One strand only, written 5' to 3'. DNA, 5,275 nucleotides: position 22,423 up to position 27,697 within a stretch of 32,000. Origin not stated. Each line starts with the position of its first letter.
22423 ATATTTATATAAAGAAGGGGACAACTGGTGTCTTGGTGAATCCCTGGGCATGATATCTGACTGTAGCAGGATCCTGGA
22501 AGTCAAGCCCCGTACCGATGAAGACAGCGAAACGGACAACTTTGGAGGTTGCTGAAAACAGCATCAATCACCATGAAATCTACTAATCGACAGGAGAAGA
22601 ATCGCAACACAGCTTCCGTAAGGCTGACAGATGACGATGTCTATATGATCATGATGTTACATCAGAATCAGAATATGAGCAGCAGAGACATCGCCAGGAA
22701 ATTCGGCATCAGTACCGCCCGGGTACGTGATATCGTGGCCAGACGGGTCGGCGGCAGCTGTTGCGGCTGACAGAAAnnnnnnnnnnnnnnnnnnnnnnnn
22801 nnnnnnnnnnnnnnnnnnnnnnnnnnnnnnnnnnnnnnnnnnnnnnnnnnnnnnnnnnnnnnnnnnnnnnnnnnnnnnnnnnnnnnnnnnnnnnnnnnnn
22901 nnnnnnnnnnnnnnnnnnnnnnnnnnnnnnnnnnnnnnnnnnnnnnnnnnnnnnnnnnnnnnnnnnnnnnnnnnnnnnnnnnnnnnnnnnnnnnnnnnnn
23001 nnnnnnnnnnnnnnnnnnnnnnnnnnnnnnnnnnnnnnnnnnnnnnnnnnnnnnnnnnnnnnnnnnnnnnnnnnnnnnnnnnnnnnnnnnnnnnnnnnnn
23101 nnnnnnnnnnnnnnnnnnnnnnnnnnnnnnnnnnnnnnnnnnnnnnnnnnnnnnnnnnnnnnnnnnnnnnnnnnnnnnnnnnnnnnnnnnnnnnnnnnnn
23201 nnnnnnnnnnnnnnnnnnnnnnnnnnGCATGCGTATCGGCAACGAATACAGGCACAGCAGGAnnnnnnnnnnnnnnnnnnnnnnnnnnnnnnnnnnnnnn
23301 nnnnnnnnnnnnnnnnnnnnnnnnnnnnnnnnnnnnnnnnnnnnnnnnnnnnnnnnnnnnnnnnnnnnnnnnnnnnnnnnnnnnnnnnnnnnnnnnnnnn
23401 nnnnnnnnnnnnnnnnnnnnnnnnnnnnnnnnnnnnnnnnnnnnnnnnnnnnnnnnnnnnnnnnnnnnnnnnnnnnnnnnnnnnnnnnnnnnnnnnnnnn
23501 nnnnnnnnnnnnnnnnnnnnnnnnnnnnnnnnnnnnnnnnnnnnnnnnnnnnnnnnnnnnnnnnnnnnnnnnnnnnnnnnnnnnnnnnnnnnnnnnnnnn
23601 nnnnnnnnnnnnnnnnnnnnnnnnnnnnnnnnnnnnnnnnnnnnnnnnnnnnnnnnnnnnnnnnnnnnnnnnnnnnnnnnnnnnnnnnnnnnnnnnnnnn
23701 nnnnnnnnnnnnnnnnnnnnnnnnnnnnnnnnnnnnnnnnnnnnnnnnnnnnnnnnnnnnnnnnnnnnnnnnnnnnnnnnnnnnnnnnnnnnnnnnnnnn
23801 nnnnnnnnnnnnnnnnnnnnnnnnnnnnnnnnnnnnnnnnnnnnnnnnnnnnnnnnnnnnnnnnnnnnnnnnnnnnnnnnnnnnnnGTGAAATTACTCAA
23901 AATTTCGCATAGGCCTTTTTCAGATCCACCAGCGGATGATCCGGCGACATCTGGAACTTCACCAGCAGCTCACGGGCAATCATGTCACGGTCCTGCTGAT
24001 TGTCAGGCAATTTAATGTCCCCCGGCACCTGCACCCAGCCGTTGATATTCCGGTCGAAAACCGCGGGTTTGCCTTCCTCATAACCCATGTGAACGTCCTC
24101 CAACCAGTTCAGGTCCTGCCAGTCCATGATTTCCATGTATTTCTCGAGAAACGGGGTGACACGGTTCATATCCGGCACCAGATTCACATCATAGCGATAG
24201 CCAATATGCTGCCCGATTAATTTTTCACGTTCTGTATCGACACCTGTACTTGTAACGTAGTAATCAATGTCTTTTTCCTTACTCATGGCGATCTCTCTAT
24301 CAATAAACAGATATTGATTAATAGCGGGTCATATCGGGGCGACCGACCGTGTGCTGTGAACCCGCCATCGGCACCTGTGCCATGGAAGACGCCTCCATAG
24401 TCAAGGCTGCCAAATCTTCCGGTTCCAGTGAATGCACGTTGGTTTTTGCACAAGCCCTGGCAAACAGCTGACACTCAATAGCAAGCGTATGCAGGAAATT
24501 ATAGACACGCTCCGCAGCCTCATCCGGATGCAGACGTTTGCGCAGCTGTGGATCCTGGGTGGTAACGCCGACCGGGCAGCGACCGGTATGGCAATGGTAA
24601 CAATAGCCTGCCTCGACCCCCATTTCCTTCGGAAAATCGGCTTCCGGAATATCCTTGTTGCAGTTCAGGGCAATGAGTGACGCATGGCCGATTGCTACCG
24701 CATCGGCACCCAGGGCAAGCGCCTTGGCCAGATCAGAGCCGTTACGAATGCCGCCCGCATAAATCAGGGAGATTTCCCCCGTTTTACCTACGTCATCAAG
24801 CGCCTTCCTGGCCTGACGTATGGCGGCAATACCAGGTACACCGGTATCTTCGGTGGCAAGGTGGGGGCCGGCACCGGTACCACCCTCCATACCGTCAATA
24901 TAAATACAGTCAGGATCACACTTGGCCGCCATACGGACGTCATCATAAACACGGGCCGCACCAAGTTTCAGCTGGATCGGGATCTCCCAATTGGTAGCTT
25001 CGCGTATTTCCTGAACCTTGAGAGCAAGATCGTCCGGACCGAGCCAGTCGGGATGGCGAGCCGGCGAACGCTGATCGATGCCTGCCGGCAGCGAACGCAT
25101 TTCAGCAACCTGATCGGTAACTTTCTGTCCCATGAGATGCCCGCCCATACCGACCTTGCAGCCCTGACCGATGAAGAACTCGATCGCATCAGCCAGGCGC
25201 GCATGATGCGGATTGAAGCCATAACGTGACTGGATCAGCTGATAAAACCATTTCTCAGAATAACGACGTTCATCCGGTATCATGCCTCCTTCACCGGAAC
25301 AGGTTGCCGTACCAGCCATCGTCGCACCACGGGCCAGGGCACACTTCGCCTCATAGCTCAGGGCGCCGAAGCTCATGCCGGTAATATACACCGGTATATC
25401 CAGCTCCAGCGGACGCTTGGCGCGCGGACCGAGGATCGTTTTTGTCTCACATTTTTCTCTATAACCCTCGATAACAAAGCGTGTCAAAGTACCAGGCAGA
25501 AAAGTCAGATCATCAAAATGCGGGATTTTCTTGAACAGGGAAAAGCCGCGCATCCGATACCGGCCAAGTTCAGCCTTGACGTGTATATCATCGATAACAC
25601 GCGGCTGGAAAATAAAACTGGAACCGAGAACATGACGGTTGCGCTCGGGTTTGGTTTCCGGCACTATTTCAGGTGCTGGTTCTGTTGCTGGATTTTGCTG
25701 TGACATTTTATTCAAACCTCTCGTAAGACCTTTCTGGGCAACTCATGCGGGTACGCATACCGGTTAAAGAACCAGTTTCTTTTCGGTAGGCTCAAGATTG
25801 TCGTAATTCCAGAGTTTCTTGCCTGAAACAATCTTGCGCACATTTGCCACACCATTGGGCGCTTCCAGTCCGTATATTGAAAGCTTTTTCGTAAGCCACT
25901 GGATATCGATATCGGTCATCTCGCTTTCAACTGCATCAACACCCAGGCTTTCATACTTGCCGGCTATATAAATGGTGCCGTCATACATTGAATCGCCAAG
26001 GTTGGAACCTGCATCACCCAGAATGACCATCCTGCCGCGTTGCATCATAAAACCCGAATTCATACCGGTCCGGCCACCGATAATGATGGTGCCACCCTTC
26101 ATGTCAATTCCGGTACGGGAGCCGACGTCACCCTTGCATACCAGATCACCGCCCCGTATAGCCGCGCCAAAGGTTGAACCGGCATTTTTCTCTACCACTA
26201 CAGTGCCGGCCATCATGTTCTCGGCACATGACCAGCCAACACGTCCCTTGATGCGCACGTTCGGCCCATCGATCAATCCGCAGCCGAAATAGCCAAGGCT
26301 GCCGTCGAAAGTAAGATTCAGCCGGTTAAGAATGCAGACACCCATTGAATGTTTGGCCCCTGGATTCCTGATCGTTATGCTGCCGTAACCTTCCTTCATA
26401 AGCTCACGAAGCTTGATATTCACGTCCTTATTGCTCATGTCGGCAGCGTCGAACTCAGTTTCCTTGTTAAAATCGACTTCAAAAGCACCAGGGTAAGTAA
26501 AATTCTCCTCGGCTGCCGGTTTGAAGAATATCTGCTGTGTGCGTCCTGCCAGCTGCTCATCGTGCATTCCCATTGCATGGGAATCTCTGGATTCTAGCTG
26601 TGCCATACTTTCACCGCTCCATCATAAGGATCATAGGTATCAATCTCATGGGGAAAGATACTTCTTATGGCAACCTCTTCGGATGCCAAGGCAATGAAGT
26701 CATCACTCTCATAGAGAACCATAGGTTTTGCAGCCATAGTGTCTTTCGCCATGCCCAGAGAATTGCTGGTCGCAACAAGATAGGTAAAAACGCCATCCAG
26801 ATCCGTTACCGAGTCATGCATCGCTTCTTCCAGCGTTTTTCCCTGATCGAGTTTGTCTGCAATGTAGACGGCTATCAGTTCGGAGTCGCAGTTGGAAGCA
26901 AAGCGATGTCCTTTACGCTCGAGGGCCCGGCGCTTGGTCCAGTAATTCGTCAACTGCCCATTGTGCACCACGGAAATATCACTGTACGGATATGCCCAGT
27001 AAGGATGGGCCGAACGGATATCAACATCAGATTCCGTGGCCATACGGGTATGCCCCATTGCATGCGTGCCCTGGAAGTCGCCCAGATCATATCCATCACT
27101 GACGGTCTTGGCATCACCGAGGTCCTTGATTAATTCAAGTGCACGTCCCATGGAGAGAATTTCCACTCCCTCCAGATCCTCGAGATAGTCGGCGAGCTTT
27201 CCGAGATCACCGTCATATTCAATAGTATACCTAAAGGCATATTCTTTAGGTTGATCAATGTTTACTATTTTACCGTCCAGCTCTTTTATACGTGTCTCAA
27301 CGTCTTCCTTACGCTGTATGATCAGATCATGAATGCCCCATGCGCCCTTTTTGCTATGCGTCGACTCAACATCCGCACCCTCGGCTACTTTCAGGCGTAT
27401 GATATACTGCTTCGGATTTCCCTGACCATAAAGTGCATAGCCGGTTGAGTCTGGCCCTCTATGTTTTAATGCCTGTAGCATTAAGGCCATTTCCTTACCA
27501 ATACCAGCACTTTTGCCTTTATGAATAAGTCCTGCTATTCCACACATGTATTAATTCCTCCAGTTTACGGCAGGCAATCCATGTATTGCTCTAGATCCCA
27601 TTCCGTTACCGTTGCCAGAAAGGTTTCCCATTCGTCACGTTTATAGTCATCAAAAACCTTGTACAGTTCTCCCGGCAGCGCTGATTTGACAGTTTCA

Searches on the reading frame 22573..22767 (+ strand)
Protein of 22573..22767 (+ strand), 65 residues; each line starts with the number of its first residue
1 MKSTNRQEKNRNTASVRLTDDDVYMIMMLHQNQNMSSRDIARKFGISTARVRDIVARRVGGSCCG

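Call 49: search_protein_families(library=pfam, proteins=[window:22573-22767:+], max_evalue=10)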
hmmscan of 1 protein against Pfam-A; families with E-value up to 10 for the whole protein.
seq(65 aa): 26 families (the best 25 are shown)
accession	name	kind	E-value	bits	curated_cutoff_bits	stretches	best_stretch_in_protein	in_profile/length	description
PF13542.12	HTH_Tnp_ISL3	-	7.4e-05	22.6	27.4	1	24-59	18-51/51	Helix-turn-helix domain of transposase family ISL3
PF13936.12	HTH_38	-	0.0008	19.5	27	1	17-48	4-34/44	Helix-turn-helix domain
PF13412.12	HTH_24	-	0.0008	19.4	21.9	1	29-57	12-40/48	Winged helix-turn-helix DNA-binding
PF13518.12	HTH_28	-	0.00085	19.8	25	1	26-57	5-35/52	Helix-turn-helix domain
PF08281.18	Sigma70_r4_2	-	0.00089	19.3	25.7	1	26-52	18-44/54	Sigma-70, region 4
PF13384.12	HTH_23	-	0.0011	19.1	24.6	1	25-57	9-40/50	Homeodomain-like domain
PF04545.22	Sigma70_r4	-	0.0015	18.4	24.1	1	26-57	12-43/50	Sigma-70, region 4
PF12802.13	MarR_2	-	0.003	18.1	27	1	18-57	3-43/61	MarR family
PF01047.28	MarR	-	0.0084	16.4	24.6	1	26-55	9-38/59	MarR family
PF12298.14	Bot1p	-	0.0089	16.6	23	1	24-55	23-54/172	Eukaryotic mitochondrial regulator protein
PF04218.19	CENP-B_N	-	0.011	15.8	21.2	1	25-57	15-45/53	CENP-B N-terminal DNA-binding domain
PF19187.6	HTH_PafC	-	0.013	15.8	32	1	25-55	9-39/115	PafC helix-turn-helix domain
PF21476.4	PF0610-like_N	-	0.018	15.7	33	1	26-55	7-35/50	PF0610-like, N-terminal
PF02738.23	MoCoBD_1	-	0.023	14.3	27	1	14-62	48-96/244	Molybdopterin cofactor-binding domain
PF08279.18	HTH_11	-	0.025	14.9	25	1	25-52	5-33/55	HTH domain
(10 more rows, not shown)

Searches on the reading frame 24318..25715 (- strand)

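Call 9: search_protein_families(library=ncbifam, proteins=[window:24318-25715:-])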
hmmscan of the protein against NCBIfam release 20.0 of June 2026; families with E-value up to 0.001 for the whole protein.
window:24318-25715:- (465 aa): 12 families
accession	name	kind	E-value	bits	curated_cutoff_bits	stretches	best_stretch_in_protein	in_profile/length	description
NF008730.0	PRK11750.1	equivalog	4e-39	133.8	1047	1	112-416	864-1151/1490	glutamate synthase large subunit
TIGR03966.1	actino_HemFlav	equivalog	4.2e-11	42.2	470.85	1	292-353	284-341/385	pre-mycofactocin synthase MftD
TIGR02151.1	IPP_isom_2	equivalog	8.5e-07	28.2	281.3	1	292-349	243-294/338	type 2 isopentenyl-diphosphate Delta-isomerase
NF008398.0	PRK11197.1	subfamily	3e-06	26.3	376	1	297-353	284-339/381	L-lactate dehydrogenase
TIGR01302.1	IMP_dehydrog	equivalog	3.7e-06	26.1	481.5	1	274-344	288-357/450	IMP dehydrogenase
NF033901.1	L_lactate_LldD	exception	1.1e-05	24.7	550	1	295-353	282-339/377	FMN-dependent L-lactate dehydrogenase LldD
NF005574.0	PRK07259.1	equivalog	1.1e-05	24.6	269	1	282-357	205-280/304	dihydroorotate dehydrogenase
TIGR03151.1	enACPred_II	equivalog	1.2e-05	24.8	453.1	1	306-353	153-200/307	enoyl-[acyl-carrier-protein] reductase FabK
NF005311.0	PRK06843.1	equivalog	7.4e-05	21.8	779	1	289-344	235-286/404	inosine 5-monophosphate dehydrogenase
TIGR01037.2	pyrD_sub1_fam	subfamily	0.00013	21.1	270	1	283-356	203-276/300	dihydroorotate dehydrogenase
TIGR02708.1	L_lactate_ox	equivalog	0.00042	19.4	645.5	1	314-350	283-319/367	L-lactate oxidase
TIGR01304.1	IMP_DH_rel_2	equivalog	0.00057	19.2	342.1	1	295-344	238-284/365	GuaB3 family IMP dehydrogenase-related protein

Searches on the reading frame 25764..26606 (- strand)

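Call 9: search_protein_families(library=ncbifam, proteins=[window:25764-26606:-])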
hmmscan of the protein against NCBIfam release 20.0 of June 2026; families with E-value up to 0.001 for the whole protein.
window:25764-26606:- (280 aa): 3 families
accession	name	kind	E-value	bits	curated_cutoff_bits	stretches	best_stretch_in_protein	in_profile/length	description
TIGR03122.1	one_C_dehyd_C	equivalog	4.5e-15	55.6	130.65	1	103-221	67-195/260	formylmethanofuran dehydrogenase subunit C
NF042910.1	FMH_DH_FwdC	exception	7.3e-11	41.6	340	1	127-218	75-173/271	tungsten-dependent formylmethanofuran dehydrogenase subunit FwdC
NF008730.0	PRK11750.1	equivalog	8.8e-05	20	1047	1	84-233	1278-1418/1490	glutamate synthase large subunit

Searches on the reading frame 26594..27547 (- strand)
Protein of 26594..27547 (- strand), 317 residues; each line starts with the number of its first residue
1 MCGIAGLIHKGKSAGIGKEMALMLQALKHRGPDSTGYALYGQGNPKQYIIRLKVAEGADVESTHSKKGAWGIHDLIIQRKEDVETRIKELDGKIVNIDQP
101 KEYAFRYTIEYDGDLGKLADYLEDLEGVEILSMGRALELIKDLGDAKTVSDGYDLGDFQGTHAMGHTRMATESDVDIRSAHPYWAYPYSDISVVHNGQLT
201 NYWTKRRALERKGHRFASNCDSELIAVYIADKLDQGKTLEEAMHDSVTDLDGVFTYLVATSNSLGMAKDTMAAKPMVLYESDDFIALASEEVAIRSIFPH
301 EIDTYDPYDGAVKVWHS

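Call 9: search_protein_families(library=ncbifam, proteins=[window:26594-27547:-])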
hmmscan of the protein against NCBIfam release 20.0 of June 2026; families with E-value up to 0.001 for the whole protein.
window:26594-27547:- (317 aa): 8 families
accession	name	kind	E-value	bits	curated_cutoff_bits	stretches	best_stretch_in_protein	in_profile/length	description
TIGR01135.1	glmS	equivalog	1.4e-28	99.7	418.05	1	127-294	32-197/607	glutamine--fructose-6-phosphate transaminase (isomerizing)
NF001484.0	PRK00331.1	subfamily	2.1e-28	99.1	381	1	127-295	33-199/601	isomerizing glutamine--fructose-6-phosphate transaminase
TIGR01134.1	purF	equivalog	4.7e-24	85.5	350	1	135-295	39-200/432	amidophosphoribosyltransferase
TIGR01536.1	asn_synth_AEB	equivalog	5.2e-18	65.3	267.1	1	162-297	46-169/517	asparagine synthase (glutamine-hydrolyzing)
TIGR03104.1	trio_amidotrans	equivalog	2.9e-14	52.2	570.1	1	159-294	40-165/589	N-acetylglutaminylglutamine amidotransferase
TIGR03108.1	eps_aminotran_1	hypoth_equivalog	9.2e-12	44.4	816.9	1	163-291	45-163/628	XrtA/PEP-CTERM system amidotransferase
NF006949.0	PRK09431.1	equivalog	3e-10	39.3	499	1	162-296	44-167/554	asparagine synthase B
NF033535.1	lass_lactam_cya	exception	0.00084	18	525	0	1-36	1-36/668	lasso peptide isopeptide bond-forming cyclase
